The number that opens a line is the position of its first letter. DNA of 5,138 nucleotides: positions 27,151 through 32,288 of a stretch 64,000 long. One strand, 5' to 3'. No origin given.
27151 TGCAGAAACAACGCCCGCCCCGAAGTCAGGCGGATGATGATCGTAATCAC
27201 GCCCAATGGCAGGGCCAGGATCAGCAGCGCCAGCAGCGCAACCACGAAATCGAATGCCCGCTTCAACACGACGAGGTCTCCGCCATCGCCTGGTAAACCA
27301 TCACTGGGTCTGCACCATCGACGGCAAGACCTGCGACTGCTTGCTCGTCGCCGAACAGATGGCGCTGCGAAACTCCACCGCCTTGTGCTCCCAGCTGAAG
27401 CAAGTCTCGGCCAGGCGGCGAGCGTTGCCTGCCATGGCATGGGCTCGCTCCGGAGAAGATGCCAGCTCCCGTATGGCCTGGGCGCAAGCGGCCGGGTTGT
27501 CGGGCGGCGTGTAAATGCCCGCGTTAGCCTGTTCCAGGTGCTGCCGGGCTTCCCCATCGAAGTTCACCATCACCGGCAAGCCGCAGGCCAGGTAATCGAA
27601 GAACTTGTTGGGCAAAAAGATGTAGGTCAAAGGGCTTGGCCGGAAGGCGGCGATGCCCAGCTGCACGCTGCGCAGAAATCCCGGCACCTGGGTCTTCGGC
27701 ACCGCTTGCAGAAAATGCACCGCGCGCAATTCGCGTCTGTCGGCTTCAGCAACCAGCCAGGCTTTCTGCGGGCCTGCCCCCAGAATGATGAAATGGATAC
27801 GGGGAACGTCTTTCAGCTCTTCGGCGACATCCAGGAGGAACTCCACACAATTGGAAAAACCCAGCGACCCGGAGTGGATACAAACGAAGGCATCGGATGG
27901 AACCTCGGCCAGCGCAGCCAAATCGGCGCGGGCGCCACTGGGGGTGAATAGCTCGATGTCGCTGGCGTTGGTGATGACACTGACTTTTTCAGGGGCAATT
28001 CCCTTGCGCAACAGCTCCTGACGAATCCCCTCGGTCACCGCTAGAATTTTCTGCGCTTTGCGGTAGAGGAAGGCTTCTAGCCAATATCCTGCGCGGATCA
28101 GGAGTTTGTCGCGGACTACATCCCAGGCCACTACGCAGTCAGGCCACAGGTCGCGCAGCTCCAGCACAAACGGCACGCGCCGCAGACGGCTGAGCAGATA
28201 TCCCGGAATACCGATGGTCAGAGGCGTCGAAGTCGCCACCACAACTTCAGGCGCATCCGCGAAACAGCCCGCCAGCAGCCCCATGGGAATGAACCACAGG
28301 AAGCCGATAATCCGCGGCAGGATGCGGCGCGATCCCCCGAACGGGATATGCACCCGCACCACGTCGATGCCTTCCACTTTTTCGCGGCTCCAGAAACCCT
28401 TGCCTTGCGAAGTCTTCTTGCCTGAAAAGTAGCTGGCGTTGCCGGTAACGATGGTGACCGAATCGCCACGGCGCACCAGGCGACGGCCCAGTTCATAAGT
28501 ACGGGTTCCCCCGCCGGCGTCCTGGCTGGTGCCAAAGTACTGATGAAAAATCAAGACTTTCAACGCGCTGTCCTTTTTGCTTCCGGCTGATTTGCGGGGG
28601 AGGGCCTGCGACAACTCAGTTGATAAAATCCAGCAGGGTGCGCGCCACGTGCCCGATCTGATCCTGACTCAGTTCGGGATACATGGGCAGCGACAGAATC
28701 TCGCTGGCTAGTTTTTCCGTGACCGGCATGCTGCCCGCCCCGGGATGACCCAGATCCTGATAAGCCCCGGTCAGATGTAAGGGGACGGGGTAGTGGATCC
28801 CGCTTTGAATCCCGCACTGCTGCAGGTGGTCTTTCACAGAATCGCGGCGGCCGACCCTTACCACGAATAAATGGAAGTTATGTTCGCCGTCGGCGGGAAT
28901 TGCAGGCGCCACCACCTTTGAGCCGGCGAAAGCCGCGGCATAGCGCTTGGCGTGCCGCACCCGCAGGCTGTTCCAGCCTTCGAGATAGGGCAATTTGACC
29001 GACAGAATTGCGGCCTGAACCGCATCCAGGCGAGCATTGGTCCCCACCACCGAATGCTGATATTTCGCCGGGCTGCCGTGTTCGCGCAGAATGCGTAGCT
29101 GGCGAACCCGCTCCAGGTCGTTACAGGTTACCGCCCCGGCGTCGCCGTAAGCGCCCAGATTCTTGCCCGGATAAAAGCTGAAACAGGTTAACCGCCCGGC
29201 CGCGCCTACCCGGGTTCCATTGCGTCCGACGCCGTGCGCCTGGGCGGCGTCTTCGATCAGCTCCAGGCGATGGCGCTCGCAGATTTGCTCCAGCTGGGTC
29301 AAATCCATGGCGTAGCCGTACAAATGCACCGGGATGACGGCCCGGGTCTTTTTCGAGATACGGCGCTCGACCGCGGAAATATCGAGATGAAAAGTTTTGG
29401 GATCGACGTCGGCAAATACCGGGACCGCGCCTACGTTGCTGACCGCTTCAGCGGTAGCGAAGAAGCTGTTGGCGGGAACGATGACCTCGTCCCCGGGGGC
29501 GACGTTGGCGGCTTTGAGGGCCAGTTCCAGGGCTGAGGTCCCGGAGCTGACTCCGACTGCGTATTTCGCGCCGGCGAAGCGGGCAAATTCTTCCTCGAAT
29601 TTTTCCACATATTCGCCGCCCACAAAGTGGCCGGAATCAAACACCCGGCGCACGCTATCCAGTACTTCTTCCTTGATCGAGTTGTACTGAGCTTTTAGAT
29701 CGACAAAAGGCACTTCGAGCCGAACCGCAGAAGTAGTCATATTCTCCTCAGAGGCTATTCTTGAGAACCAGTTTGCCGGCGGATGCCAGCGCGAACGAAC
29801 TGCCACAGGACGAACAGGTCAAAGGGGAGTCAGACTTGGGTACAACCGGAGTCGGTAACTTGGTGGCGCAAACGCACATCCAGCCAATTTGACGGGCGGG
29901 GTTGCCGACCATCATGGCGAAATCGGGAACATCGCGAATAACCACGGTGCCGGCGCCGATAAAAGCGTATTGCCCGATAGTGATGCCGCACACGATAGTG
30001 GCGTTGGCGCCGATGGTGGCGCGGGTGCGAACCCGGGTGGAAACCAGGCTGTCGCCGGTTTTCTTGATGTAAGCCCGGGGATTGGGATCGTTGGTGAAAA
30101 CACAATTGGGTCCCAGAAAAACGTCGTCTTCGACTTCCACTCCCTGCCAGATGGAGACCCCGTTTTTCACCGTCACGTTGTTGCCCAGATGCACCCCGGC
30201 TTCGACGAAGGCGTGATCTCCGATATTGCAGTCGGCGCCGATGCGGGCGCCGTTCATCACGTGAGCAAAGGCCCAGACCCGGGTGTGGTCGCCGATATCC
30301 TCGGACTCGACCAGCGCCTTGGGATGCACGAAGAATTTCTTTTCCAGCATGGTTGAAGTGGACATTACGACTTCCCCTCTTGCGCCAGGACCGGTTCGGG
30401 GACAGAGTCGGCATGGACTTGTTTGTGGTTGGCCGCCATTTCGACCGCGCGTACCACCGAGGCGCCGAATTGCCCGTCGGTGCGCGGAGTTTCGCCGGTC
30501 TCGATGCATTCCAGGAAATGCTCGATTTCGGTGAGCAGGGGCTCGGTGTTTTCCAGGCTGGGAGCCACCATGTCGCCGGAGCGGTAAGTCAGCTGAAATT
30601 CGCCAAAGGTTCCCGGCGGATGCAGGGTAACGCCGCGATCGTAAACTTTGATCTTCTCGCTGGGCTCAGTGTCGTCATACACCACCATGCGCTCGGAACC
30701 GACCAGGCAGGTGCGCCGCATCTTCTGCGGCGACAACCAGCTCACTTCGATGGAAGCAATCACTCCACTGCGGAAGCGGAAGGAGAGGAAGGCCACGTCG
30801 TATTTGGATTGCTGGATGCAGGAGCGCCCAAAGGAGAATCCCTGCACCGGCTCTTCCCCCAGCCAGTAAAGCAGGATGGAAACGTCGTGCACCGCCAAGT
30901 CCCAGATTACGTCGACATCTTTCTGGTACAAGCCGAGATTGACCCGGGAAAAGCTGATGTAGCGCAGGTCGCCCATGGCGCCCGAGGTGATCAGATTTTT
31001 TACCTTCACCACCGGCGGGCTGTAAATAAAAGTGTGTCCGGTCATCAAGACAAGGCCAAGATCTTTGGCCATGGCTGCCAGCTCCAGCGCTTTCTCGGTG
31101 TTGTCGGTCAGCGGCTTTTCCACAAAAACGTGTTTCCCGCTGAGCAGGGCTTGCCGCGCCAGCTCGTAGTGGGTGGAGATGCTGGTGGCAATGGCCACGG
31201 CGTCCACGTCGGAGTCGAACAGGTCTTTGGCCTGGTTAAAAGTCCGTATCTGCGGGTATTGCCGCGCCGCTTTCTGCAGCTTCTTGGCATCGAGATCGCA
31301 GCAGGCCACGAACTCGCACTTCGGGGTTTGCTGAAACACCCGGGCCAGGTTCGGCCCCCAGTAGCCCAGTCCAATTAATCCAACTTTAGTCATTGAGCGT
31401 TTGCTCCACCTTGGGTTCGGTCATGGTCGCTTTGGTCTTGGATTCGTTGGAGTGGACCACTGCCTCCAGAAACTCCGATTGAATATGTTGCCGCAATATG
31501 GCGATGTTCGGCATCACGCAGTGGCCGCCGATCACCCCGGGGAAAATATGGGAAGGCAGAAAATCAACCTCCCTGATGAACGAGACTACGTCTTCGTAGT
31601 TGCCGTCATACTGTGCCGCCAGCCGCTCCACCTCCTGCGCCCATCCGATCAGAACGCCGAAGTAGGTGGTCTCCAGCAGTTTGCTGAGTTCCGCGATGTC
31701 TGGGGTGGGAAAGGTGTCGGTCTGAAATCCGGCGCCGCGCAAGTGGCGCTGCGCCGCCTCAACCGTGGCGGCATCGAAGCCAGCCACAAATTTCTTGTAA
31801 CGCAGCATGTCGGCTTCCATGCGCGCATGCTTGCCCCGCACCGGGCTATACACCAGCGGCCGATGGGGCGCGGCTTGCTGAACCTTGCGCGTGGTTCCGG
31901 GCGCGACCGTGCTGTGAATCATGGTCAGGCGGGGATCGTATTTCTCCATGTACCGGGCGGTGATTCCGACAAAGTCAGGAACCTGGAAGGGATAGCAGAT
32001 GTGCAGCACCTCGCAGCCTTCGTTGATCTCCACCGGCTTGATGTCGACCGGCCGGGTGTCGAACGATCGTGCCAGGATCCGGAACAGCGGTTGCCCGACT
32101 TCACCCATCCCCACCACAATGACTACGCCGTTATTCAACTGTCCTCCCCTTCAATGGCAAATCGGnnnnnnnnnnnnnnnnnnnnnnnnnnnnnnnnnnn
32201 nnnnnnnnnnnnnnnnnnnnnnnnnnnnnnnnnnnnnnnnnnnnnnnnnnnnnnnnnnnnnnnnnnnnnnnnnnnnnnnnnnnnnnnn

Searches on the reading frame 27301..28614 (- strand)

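Call 9: search_protein_families(library=pfam, proteins=[window:27301-28614:-], max_evalue=0.001)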
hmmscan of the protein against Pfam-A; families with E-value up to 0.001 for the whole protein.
window:27301-28614:- (437 aa): 5 families
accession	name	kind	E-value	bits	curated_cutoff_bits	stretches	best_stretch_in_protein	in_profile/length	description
PF13579.12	Glyco_trans_4_4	-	3.5e-22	79.9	29.7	1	34-216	2-157/158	Glycosyl transferase 4-like domain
PF13439.12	Glyco_transf_4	-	8.3e-18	65.4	28.5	1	34-221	3-169/170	Glycosyltransferase Family 4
PF13692.12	Glyco_trans_1_4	-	1e-14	55.4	27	1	244-386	3-141/142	Glycosyl transferases group 1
PF00534.26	Glycos_transf_1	-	4.5e-13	49.5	26.4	1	239-400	12-171/172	Glycosyl transferases group 1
PF13524.12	Glyco_trans_1_2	-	2.5e-10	40.9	25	1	265-415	7-142/144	Glycosyl transferase-like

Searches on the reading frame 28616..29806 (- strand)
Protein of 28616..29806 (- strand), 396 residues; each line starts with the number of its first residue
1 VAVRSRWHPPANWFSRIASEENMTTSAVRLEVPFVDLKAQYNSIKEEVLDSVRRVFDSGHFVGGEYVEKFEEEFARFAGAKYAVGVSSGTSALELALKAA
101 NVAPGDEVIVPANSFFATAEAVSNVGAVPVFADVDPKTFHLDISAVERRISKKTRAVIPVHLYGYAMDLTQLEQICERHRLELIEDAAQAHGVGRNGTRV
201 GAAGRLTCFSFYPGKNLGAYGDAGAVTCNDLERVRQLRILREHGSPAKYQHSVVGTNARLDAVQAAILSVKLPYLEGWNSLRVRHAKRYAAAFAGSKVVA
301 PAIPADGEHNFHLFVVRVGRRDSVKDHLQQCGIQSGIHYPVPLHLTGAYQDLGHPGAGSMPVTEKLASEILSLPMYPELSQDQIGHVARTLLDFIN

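Call 9: search_protein_families(library=pfam, proteins=[window:28616-29806:-], max_evalue=0.001)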
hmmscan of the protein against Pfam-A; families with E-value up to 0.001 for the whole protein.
window:28616-29806:- (396 aa): 4 families
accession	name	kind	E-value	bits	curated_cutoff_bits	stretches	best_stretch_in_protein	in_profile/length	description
PF01041.23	DegT_DnrJ_EryC1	-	4.5e-114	381.9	19.8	1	43-391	2-359/360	DegT/DnrJ/EryC1/StrS aminotransferase family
PF00155.27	Aminotran_1_2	-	2.4e-14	53.7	19.7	1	66-244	43-248/361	Aminotransferase class I and II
PF01212.27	Beta_elim_lyase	-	1.4e-05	25.1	27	1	65-155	32-123/288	Beta-eliminating lyase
PF01053.26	Cys_Met_Meta_PP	-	0.00013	21.1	27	1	68-159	55-143/381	Cys/Met metabolism PLP-dependent enzyme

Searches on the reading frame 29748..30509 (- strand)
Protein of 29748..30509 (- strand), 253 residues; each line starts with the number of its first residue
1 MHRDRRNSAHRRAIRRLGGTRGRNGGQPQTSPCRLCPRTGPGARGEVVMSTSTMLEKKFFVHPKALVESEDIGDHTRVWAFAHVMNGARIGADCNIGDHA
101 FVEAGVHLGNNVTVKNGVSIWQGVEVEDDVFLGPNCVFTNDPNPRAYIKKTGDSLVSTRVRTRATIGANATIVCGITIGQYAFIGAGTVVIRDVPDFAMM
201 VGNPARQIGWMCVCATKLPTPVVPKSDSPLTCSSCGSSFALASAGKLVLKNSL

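Call 9: search_protein_families(library=pfam, proteins=[window:29748-30509:-], max_evalue=0.001)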
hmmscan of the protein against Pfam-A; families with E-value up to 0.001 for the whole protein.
window:29748-30509:- (253 aa): 3 families
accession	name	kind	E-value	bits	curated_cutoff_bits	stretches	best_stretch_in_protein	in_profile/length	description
PF00132.30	Hexapep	-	2.4e-21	74.9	27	3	72-102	4-34/36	Bacterial transferase hexapeptide (six repeats)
PF14602.12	Hexapep_2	-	3.8e-15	55.8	27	2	88-120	2-32/34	Hexapeptide repeat of succinyl-transferase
PF25084.1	LbH_EIF2B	-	6.6e-08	33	54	1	46-130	21-103/105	EIF2B subunit epsilon LbH domain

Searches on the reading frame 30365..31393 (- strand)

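Call 9: search_protein_families(library=pfam, proteins=[window:30365-31393:-], max_evalue=0.001)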
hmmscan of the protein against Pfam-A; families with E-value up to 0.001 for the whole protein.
window:30365-31393:- (342 aa): 3 families
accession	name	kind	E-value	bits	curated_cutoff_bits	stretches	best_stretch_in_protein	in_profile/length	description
PF01408.29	GFO_IDH_MocA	-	3.5e-24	86.2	24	1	3-120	2-120/120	Oxidoreductase family, NAD-binding Rossmann fold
PF22725.1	GFO_IDH_MocA_C3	-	4.8e-13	49.6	27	1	129-236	2-122/124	GFO/IDH/MocA C-terminal domain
PF02894.22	GFO_IDH_MocA_C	-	9.4e-06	26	22.9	1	162-322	42-208/218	Oxidoreductase family, C-terminal alpha/beta domain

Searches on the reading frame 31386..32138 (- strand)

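Call 9: search_protein_families(library=pfam, proteins=[window:31386-32138:-], max_evalue=0.001)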
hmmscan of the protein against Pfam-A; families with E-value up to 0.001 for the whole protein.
window:31386-32138:- (250 aa): 1 family
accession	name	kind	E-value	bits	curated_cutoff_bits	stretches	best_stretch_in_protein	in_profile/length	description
PF00984.24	UDPG_MGDP_dh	-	5.7e-08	33.2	25.4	1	149-232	3-93/94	UDP-glucose/GDP-mannose dehydrogenase family, central domain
